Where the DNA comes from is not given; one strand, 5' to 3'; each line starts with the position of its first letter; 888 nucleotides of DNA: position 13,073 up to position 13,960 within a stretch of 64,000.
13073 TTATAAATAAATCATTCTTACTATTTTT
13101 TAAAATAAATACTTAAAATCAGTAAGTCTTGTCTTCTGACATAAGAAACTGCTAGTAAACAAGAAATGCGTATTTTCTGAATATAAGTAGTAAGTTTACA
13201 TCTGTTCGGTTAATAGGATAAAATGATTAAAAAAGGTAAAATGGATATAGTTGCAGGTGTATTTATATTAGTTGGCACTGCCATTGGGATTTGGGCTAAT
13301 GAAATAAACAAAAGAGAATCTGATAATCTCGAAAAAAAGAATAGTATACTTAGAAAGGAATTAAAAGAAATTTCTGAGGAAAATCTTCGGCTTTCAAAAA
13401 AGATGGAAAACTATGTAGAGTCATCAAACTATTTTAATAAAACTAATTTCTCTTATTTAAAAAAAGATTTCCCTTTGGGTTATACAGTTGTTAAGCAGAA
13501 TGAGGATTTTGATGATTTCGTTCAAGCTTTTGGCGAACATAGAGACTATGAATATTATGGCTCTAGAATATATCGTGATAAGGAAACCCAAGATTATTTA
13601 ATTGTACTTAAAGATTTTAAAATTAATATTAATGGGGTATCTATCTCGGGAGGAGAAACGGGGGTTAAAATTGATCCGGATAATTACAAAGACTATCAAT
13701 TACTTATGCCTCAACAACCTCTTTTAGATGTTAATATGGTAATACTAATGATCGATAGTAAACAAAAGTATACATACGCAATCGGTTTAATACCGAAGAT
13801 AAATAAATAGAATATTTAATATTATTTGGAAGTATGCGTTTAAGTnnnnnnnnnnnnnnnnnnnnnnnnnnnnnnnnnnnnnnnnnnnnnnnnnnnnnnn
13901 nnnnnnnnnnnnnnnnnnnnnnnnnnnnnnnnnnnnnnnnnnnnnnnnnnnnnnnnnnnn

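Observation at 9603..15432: tRNA-Met flanked by a 30-bp direct repeat of its 3' end enclosing a 5.6-kb AT-rich insert without integrase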

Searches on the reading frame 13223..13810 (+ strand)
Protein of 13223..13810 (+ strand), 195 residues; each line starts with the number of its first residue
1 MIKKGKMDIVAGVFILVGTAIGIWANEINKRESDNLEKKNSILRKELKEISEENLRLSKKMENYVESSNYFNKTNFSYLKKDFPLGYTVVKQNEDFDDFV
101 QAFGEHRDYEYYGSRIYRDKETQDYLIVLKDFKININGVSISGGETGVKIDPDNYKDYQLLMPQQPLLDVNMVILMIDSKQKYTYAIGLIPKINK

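Call 7: search_protein_families(library=pfam, proteins=[window:13223-13810:+], max_evalue=0.01)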
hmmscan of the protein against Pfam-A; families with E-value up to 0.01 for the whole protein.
window:13223-13810:+ (195 aa): 0 families

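Call 24: search_protein_families(library=ncbifam, proteins=[window:13223-13810:+], max_evalue=0.1)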
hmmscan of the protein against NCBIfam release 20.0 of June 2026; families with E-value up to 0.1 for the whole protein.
window:13223-13810:+ (195 aa): 2 families
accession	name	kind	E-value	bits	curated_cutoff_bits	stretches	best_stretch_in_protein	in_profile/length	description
NF003704.0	PRK05321.1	subfamily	0.069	12.1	379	0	28-92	40-102/398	nicotinate phosphoribosyltransferase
NF005575.0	PRK07260.1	equivalog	0.077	12.4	335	0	31-112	186-261/263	enoyl-CoA hydratase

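Call 25: search_protein_families(library=padloc, proteins=[window:13223-13810:+], max_evalue=0.1)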
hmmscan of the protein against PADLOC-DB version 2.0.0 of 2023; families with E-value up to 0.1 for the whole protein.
window:13223-13810:+ (195 aa): 1 family
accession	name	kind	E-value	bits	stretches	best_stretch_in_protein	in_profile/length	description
PDLC03889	NsnC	-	0.012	13.2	1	31-128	133-224/269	-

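Call 48: search_protein_representatives(protein=window:13223-13810:+)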
Query: 195 residues. Proteins with E-value up to 0.001 (for the whole library): 8; up to 1e-10: 7; up to 1e-30: 3. The best 8 are listed.
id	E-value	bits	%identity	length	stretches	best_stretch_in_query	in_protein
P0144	6.5e-119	410.7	100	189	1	7-195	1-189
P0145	4.6e-35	137.3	41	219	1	1-189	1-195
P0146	3.3e-34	134.6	44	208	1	1-192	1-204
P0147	2.4e-22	95.9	35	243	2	42-193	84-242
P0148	3.4e-18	82.4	29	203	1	8-192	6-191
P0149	1.3e-15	73.9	28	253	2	39-190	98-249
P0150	3.2e-12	62.9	28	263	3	42-192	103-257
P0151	1.5e-09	54.1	27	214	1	10-193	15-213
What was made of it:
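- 13223..13810 (+): 195-aa membrane-anchored protein of unknown function (the NCBI start corresponds to 13241). 8 relatives among 1.8 billion representatives (call 48).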

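Call 88: search_protein_families(library=phrogs, proteins=[window:13223-13810:+], max_evalue=0.01)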
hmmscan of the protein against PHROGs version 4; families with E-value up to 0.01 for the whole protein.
window:13223-13810:+ (195 aa): 2 families
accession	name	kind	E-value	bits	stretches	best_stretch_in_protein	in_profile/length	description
phrog_3671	-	unknown function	0.0012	20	1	28-65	31-77/87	-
phrog_739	-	lysis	0.0094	17.2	1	5-75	6-71/122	Rz-like spanin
